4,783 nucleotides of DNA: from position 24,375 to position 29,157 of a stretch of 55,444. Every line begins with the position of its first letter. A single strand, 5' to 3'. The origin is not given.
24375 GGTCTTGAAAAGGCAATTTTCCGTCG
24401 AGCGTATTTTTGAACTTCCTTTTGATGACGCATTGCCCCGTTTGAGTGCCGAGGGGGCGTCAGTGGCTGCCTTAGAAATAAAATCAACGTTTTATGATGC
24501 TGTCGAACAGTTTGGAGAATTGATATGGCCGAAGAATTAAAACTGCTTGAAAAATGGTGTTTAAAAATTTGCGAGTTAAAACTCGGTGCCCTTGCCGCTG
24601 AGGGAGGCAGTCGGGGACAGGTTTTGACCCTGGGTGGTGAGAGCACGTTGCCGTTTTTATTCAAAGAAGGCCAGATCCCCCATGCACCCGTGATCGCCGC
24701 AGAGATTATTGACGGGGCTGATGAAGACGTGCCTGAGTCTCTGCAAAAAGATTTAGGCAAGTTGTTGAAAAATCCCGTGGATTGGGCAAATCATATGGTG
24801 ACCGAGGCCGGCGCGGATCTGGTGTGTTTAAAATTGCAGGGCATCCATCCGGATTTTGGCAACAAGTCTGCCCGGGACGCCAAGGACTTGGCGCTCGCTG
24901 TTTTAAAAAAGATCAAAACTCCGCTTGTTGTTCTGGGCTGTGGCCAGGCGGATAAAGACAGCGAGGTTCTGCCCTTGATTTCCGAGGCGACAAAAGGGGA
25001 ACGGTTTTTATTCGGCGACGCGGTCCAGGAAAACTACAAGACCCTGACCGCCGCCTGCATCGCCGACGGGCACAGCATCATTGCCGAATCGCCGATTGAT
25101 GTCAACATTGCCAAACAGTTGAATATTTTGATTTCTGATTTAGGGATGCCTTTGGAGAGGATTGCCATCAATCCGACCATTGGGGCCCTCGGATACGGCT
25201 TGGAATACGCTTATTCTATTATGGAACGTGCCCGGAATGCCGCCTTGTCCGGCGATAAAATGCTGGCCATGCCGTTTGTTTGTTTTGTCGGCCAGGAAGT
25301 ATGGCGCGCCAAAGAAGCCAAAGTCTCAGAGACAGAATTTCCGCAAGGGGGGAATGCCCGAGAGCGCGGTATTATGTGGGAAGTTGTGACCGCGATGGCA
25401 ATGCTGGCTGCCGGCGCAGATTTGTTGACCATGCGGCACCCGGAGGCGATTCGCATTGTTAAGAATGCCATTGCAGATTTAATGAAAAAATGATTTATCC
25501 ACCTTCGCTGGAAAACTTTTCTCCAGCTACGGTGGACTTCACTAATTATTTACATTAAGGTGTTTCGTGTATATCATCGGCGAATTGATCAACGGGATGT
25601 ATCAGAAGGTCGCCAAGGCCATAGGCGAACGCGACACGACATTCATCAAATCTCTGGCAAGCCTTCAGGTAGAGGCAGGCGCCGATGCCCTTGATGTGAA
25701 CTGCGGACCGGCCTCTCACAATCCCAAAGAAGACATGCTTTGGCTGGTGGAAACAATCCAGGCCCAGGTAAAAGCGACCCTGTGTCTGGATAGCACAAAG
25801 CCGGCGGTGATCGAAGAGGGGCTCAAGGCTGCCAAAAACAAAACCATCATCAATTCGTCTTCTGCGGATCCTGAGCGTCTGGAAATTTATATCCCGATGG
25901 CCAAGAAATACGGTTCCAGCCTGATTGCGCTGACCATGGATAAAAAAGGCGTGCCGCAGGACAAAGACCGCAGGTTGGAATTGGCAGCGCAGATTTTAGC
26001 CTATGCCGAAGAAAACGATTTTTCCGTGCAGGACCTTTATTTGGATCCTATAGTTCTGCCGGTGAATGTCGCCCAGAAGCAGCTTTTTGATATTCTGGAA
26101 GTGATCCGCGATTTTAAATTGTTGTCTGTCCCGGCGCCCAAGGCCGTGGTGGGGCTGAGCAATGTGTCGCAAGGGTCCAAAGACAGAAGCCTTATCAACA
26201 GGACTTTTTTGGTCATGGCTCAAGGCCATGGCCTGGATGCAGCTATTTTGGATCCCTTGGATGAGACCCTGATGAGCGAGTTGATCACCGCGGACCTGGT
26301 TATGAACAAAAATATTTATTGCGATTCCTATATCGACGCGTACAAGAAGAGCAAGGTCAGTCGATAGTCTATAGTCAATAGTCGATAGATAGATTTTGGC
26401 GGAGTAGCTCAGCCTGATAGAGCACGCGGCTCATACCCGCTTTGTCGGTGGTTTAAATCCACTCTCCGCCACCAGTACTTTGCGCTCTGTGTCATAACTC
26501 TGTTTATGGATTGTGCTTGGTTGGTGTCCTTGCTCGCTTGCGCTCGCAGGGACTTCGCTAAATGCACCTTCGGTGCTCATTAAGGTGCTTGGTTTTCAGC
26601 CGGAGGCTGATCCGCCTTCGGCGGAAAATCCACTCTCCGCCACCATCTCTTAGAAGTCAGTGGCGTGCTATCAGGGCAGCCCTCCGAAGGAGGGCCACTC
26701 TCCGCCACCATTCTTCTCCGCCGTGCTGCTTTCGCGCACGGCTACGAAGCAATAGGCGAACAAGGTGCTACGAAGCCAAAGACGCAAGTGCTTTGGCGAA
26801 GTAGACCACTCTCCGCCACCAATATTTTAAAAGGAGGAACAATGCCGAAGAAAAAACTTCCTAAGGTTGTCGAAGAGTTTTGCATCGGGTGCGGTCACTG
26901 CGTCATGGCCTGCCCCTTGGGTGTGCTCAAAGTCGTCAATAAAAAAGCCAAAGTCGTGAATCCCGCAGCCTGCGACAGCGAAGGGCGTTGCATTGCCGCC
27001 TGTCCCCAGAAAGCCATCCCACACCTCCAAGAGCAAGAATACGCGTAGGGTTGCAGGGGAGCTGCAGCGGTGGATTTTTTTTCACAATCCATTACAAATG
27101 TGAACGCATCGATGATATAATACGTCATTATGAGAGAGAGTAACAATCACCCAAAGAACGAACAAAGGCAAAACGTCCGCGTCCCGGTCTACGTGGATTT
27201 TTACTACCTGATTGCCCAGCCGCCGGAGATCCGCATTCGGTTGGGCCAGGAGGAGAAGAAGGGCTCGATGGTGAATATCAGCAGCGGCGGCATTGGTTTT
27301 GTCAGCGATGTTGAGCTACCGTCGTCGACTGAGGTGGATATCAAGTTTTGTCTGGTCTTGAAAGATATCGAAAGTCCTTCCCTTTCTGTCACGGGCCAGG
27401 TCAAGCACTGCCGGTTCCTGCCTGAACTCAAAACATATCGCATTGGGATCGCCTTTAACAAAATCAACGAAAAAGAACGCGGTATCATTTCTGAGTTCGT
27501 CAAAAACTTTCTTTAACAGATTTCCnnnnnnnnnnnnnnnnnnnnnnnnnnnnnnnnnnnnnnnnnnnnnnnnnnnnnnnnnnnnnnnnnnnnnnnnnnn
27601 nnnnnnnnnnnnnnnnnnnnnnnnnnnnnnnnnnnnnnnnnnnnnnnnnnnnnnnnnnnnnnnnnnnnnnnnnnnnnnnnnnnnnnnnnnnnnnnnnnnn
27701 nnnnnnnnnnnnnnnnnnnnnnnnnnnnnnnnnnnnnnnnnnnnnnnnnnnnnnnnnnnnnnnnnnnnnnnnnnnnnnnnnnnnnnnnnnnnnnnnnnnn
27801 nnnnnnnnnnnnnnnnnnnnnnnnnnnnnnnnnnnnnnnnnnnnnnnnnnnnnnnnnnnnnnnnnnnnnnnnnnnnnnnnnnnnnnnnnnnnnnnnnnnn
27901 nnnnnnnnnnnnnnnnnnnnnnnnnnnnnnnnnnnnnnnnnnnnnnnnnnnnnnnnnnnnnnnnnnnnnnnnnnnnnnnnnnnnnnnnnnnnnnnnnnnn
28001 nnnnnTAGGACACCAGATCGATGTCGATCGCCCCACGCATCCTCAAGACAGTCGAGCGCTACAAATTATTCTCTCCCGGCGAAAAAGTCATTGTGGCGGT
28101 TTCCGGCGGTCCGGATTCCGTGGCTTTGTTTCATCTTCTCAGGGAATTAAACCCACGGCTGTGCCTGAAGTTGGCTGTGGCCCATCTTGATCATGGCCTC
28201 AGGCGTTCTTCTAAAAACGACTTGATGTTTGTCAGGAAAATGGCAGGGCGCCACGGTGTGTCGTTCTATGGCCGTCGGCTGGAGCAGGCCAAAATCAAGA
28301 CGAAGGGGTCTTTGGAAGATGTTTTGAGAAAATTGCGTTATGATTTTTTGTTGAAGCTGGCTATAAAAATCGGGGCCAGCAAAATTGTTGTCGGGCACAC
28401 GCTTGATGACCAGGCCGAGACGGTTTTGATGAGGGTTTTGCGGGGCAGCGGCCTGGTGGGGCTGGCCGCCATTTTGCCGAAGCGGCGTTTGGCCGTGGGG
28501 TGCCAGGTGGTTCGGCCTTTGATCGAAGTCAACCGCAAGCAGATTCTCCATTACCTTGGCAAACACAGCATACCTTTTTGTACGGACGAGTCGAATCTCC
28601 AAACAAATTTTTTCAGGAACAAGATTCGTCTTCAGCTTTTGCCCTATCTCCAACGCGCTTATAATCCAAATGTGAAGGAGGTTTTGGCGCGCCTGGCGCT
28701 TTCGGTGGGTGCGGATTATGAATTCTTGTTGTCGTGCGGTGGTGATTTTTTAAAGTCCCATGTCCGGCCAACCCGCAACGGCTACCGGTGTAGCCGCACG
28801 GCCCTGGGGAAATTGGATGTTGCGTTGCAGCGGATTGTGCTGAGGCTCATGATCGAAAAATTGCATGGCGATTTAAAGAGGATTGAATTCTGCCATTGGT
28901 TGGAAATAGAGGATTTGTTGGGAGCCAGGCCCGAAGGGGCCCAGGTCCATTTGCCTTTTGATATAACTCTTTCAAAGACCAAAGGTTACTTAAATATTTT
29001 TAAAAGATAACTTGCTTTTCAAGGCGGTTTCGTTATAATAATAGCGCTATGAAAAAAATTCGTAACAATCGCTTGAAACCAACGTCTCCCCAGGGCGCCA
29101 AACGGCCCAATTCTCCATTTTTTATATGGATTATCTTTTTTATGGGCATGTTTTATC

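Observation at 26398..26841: tRNA(CAT) followed by three exact 'echo' copies of its CCA-ending 3' terminus, each behind a different hairpin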

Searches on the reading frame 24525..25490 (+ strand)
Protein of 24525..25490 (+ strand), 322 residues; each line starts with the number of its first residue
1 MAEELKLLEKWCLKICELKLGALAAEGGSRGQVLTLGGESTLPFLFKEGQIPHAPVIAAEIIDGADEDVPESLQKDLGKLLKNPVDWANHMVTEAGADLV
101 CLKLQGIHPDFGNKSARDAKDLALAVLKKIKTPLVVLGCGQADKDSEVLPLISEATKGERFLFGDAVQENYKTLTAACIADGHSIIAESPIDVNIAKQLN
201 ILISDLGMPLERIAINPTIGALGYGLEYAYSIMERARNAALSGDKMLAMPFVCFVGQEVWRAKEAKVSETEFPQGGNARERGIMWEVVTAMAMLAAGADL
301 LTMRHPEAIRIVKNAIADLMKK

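Call 10: search_protein_families(library=pfam, proteins=[window:24525-25490:+])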
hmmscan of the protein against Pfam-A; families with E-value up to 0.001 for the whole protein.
window:24525-25490:+ (322 aa): 1 family
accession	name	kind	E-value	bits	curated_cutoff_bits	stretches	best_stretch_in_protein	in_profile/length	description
PF03599.22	CdhD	-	1.1e-29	103.8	24.8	1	28-264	5-223/387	CO dehydrogenase/acetyl-CoA synthase delta subunit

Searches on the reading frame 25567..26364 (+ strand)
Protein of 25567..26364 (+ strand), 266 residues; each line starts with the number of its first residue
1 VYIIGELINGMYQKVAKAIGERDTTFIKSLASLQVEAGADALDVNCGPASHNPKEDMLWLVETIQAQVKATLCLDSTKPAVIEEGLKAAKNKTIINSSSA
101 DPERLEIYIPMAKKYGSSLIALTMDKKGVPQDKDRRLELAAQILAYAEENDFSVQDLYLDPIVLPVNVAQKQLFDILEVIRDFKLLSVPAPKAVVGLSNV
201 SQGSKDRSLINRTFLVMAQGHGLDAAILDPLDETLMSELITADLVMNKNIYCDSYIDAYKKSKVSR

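Call 10: search_protein_families(library=pfam, proteins=[window:25567-26364:+])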
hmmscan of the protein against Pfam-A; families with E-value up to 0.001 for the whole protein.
window:25567-26364:+ (266 aa): 2 families
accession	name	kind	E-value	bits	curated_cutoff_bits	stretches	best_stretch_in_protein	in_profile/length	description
PF00809.28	Pterin_bind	-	7.7e-19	68.7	25.5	1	29-228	25-243/244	Pterin binding enzyme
PF03599.22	CdhD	-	7.9e-06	25.3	24.8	1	11-181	40-196/387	CO dehydrogenase/acetyl-CoA synthase delta subunit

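Call 14: find_related_loci(query=window:25567-26364:+, collection=genome_contigs, flank=4000)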
Query window:25567-26364:+ (266 aa) in genome_contigs; peptide patterns used: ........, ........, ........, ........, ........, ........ (x = any residue, [..] = any of these).
81 stretches matched a pattern; 8 encode a relative of the query (tblastn E <= 1e-3); 8 distinct loci.
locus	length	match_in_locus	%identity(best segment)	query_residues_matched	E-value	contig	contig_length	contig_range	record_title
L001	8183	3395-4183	75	1-263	1e-131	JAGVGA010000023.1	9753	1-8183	MAG: Candidatus Omnitrophota bacterium isolate DeMMO2_40 c_000000059925, whole genome shotgun sequence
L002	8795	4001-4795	65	1-265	4e-114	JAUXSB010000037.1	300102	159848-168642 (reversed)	MAG: Candidatus Omnitrophota bacterium isolate C12_metabat.bin.33_sub C12_k141_503534, whole genome shotgun sequence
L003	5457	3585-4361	62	1-259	6e-109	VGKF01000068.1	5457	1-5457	MAG: Candidatus Omnitrophota bacterium isolate K_DeepCast_150m_m2_086 K_DeepCast_150m_m2_086_Ga0194126_10032096, whole g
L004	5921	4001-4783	62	1-261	2e-110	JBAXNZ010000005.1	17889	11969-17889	MAG: bacterium isolate ELA492 MAG492_5, whole genome shotgun sequence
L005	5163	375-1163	55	1-263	5e-96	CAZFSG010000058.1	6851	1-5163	MAG TPA_asm: uncultured Elusimicrobia sp. isolate SRP104967_co1_36 genome assembly, contig: NODE_3721_length_6851_cov_12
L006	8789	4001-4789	54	1-261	3e-95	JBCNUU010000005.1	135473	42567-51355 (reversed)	MAG: Endomicrobiia bacterium isolate DT_Bin_9 contig5, whole genome shotgun sequence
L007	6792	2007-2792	46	1-262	2e-75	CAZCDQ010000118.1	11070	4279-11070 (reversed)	MAG TPA_asm: uncultured bacterium isolate SRP141376_co4_299 genome assembly, contig: NODE_9775_length_11070_cov_5.097413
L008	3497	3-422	68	120-259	6e-63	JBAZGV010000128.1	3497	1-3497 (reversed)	MAG: Candidatus Omnitrophota bacterium isolate SO_2017_LW3_54 NODE_109531_length_3497_cov_0.779822_LW162_2017, whole gen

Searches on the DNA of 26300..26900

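Call 50: search_rna_families(source=window, start=26300, end=26900, threshold=evalue, max_evalue=10)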
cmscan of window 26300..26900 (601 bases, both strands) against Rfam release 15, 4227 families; matches with E-value up to 10: 2.
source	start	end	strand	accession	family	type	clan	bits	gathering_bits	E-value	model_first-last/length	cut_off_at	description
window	26398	26471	+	RF00005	tRNA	Gene; tRNA;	CL00001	57.5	29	7.9e-12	1-71/71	no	tRNA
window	26651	26701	-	RF02806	PyrR208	Gene; snRNA; snoRNA; HACA-box;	-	14.4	64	3.2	1-60/60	no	Pyrobaculum sRNA 208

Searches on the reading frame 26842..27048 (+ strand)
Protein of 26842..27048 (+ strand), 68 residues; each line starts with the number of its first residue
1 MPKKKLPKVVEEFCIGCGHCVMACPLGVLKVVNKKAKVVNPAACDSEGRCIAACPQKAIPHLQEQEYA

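Call 10: search_protein_families(library=pfam, proteins=[window:26842-27045:+])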
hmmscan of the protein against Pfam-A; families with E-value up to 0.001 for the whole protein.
window:26842-27045:+ (68 aa): 11 families
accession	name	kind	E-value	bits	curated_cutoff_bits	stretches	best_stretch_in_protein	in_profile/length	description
PF00037.32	Fer4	-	1.1e-09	38.1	21.1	1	7-29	1-23/24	4Fe-4S binding domain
PF13237.11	Fer4_10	-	2.3e-09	37.5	25.5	1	10-55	5-53/53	4Fe-4S dicluster domain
PF12837.12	Fer4_6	-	3.5e-09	36.6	25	1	7-26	2-21/24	4Fe-4S binding domain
PF25160.1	LdpA_Fe-S-bd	-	1.3e-08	34.9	27.6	1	8-32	22-46/49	LdpA Fe-S cluster-binding domain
PF12838.12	Fer4_7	-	2.3e-08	34.8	27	1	14-58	2-52/52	4Fe-4S dicluster domain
PF13187.11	Fer4_9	-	6.7e-08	32.9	27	1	14-59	2-52/52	4Fe-4S dicluster domain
PF14697.11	Fer4_21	-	2.1e-07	31.4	35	1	9-59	3-57/59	4Fe-4S dicluster domain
PF12797.12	Fer4_2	-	2.2e-07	30.8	24.5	1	7-25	3-21/22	4Fe-4S binding domain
PF13484.11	Fer4_16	-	1.5e-06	29.3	30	1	14-45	2-30/66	4Fe-4S double cluster binding domain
PF12800.12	Fer4_4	-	1.6e-06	28.4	24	0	14-25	4-15/17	4Fe-4S binding domain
PF12798.12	Fer4_3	-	0.00074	20.6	27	0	14-27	1-14/15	4Fe-4S binding domain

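Call 13: find_encoding_contigs(protein=window:26842-27048:+, flank=3000, max_places=10)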
Protein window:26842-27048:+ (68 aa): no gene with exactly this product is on record in the collection.

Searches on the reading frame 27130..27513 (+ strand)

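Call 10: search_protein_families(library=pfam, proteins=[window:27130-27513:+])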
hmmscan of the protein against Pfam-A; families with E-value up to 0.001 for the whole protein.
window:27130-27513:+ (128 aa): 1 family
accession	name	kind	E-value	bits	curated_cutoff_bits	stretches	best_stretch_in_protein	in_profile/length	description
PF07238.19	PilZ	-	3.4e-11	43.8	22.5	1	11-124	1-100/102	PilZ domain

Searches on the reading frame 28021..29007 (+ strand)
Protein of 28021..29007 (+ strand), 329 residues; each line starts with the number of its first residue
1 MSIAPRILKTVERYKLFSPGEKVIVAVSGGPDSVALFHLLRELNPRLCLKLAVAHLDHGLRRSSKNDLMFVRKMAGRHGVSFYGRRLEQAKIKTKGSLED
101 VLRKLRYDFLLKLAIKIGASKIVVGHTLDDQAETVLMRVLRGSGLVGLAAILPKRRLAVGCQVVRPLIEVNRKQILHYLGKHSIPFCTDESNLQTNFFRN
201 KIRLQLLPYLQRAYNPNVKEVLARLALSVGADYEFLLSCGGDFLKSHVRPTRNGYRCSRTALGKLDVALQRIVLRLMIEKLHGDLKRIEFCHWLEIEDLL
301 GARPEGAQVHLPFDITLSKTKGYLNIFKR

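Call 10: search_protein_families(library=pfam, proteins=[window:28021-29007:+])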
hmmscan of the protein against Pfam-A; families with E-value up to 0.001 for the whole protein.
window:28021-29007:+ (329 aa): 3 families
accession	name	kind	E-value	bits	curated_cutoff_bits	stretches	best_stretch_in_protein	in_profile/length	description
PF01171.26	ATP_bind_3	-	6e-51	173.2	27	1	22-203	1-180/182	PP-loop family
PF09179.16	TilS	-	7.1e-05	23.4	21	1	259-312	3-55/67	TilS substrate binding domain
PF01507.26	PAPS_reduct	-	0.00035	21.1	22.5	0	23-187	2-157/175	Phosphoadenosine phosphosulfate reductase domain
